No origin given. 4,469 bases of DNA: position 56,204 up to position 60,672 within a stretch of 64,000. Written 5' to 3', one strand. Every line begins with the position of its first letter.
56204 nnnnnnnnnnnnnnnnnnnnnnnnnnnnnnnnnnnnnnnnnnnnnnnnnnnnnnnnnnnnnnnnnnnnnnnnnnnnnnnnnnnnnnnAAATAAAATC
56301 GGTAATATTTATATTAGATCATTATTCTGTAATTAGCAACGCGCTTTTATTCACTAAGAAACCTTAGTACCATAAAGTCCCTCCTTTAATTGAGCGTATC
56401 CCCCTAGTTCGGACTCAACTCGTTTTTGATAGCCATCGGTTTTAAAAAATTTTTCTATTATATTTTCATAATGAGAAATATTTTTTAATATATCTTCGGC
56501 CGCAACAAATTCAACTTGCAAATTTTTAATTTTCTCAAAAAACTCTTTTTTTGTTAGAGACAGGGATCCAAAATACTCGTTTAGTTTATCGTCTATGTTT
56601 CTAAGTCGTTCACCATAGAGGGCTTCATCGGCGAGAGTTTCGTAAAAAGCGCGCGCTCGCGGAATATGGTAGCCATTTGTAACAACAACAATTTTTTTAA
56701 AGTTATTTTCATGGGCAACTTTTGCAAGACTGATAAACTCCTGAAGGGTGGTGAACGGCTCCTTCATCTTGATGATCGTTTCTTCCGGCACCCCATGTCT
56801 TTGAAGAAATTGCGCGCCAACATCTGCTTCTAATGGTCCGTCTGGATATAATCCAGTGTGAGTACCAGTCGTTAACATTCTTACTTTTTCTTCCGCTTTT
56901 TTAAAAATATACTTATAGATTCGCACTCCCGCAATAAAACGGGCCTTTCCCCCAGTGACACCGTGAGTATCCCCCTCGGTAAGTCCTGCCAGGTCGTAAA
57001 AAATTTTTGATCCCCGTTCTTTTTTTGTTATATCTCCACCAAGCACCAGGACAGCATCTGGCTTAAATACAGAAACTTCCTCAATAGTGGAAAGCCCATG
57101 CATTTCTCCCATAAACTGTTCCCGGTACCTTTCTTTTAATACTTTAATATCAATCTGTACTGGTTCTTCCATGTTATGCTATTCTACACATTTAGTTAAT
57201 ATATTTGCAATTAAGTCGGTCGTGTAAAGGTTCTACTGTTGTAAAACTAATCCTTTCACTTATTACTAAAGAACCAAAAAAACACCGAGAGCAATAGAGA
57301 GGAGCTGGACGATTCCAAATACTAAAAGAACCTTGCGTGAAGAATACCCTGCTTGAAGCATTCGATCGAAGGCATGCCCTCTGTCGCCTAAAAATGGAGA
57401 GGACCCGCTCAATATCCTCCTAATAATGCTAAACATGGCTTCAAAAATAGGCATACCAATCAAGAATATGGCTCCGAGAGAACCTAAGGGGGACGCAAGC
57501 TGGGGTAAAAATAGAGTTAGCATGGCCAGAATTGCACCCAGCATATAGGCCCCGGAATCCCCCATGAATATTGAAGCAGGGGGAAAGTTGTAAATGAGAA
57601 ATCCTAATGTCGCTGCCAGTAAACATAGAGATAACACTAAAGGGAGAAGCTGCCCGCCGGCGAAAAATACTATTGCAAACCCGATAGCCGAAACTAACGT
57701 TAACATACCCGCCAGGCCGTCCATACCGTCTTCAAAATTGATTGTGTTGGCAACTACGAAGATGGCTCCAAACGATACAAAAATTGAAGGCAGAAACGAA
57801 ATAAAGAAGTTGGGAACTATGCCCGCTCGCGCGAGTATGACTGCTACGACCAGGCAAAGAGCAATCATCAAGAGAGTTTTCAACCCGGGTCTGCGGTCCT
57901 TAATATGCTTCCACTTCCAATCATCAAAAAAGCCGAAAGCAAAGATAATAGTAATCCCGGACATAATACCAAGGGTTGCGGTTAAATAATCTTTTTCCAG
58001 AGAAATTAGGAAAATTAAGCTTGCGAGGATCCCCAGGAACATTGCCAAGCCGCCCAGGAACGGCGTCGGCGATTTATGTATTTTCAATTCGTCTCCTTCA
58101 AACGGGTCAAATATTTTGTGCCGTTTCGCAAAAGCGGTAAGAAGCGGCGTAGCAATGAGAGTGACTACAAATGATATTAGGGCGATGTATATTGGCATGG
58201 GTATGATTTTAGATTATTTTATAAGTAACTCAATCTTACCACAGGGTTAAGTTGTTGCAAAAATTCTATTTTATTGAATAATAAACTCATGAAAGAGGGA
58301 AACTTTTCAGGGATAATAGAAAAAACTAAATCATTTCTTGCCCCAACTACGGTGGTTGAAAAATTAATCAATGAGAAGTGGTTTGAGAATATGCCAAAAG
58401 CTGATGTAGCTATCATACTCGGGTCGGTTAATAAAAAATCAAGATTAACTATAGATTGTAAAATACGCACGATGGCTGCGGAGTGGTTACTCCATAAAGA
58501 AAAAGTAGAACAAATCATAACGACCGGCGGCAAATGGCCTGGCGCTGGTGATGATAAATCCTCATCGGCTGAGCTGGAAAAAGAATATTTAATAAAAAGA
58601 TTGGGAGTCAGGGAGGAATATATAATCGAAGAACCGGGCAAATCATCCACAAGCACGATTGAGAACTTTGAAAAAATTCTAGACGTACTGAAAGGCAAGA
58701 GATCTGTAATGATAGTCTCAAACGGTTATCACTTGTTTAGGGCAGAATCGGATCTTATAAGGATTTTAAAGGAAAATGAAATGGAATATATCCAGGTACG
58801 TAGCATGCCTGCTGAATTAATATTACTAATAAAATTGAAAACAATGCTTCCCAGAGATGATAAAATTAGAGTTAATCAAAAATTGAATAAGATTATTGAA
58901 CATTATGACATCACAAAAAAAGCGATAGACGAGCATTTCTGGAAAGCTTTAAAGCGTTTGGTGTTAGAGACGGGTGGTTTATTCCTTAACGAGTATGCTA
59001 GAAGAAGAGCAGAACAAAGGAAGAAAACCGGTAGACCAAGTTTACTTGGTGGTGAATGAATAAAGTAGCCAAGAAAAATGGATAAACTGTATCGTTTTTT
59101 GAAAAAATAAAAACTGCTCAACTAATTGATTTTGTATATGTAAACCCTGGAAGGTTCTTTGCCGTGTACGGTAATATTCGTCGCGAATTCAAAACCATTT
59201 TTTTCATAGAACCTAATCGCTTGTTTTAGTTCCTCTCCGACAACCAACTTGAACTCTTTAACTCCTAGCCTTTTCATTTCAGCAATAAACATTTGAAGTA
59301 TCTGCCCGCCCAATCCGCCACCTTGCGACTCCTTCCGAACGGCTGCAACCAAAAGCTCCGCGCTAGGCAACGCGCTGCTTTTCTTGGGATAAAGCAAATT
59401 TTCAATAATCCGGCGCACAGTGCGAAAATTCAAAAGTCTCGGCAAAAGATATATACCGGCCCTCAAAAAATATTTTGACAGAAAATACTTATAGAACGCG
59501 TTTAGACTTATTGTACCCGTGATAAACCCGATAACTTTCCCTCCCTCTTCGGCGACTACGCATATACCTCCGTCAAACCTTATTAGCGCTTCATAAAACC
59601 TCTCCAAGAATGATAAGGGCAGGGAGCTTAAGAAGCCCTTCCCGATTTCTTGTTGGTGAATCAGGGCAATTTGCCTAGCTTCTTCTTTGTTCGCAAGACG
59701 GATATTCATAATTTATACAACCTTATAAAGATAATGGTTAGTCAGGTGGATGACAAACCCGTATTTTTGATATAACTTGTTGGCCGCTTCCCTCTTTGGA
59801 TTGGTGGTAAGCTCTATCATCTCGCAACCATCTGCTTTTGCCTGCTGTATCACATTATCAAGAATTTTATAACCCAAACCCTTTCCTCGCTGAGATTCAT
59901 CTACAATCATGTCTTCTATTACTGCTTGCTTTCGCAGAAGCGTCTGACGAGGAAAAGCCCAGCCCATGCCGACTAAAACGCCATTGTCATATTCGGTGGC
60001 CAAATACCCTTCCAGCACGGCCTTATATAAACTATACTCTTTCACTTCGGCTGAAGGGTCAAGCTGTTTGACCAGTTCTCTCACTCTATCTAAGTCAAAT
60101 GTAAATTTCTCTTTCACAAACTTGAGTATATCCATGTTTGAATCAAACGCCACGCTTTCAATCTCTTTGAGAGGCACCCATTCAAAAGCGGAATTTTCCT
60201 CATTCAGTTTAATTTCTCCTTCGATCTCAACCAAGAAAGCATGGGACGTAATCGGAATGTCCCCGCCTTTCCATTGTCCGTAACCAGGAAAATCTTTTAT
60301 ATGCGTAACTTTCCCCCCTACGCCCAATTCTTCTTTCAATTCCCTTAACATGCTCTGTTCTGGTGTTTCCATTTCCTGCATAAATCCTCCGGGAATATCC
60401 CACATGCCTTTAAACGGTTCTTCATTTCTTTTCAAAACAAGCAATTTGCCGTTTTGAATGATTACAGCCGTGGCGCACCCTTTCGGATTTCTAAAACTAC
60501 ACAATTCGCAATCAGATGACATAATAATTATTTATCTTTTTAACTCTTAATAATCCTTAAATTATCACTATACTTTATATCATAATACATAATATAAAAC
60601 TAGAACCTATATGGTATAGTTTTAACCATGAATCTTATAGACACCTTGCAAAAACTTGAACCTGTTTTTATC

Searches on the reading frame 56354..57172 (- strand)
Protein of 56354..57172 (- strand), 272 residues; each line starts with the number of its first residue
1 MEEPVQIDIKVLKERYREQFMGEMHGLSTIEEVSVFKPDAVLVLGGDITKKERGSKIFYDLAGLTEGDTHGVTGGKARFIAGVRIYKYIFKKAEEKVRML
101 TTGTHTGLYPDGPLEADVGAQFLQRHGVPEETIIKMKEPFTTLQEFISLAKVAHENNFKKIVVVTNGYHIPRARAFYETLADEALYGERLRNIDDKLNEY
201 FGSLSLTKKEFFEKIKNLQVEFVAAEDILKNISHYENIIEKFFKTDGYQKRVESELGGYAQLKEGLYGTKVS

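Call 84: search_protein_families(library=pfam, proteins=[window:56354-57172:-], max_evalue=0.0001)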
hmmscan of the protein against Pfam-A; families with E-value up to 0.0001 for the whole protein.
window:56354-57172:- (272 aa): 1 family
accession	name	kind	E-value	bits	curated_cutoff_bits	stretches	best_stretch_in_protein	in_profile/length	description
PF02698.23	DUF218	-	8.7e-16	58.5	27.6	1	39-180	1-103/133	DUF218 domain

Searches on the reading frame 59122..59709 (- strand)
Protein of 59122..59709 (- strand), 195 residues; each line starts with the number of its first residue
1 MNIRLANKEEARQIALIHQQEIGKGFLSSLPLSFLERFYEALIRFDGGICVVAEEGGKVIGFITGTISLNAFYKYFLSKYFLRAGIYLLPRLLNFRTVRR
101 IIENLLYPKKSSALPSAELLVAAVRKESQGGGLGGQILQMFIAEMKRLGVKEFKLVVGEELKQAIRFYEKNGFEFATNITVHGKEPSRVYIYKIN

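Call 84: search_protein_families(library=pfam, proteins=[window:59122-59709:-], max_evalue=0.0001)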
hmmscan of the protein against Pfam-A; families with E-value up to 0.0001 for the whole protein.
window:59122-59709:- (195 aa): 4 families
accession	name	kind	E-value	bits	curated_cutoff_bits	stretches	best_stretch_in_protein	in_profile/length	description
PF00583.31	Acetyltransf_1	-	2.7e-12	47.4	20.7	1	33-173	19-116/116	Acetyltransferase (GNAT) family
PF13508.13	Acetyltransf_7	-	1.6e-11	44.8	27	1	122-174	34-83/84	Acetyltransferase (GNAT) domain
PF13673.13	Acetyltransf_10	-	3.3e-07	30.8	23.6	1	123-177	58-111/128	Acetyltransferase (GNAT) domain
PF08445.16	FR47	-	4.8e-05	23.7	22.1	1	114-176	19-80/86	FR47-like protein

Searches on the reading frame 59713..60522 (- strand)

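Call 84: search_protein_families(library=pfam, proteins=[window:59713-60522:-], max_evalue=0.0001)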
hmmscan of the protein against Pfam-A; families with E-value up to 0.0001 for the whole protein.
window:59713-60522:- (269 aa): 5 families
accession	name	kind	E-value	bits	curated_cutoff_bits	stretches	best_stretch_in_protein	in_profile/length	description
PF00293.34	NUDIX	-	5e-20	72.3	21.1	1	17-124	5-119/134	NUDIX domain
PF00583.31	Acetyltransf_1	-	4.9e-17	62.7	20.7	1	169-256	31-116/116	Acetyltransferase (GNAT) family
PF13508.13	Acetyltransf_7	-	3.8e-12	46.8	27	1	178-257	9-83/84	Acetyltransferase (GNAT) domain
PF13673.13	Acetyltransf_10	-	7.5e-10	39.3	23.6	1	177-257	36-108/128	Acetyltransferase (GNAT) domain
PF14815.12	NUDIX_4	-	1.8e-07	31.4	35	1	18-127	2-104/113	NUDIX domain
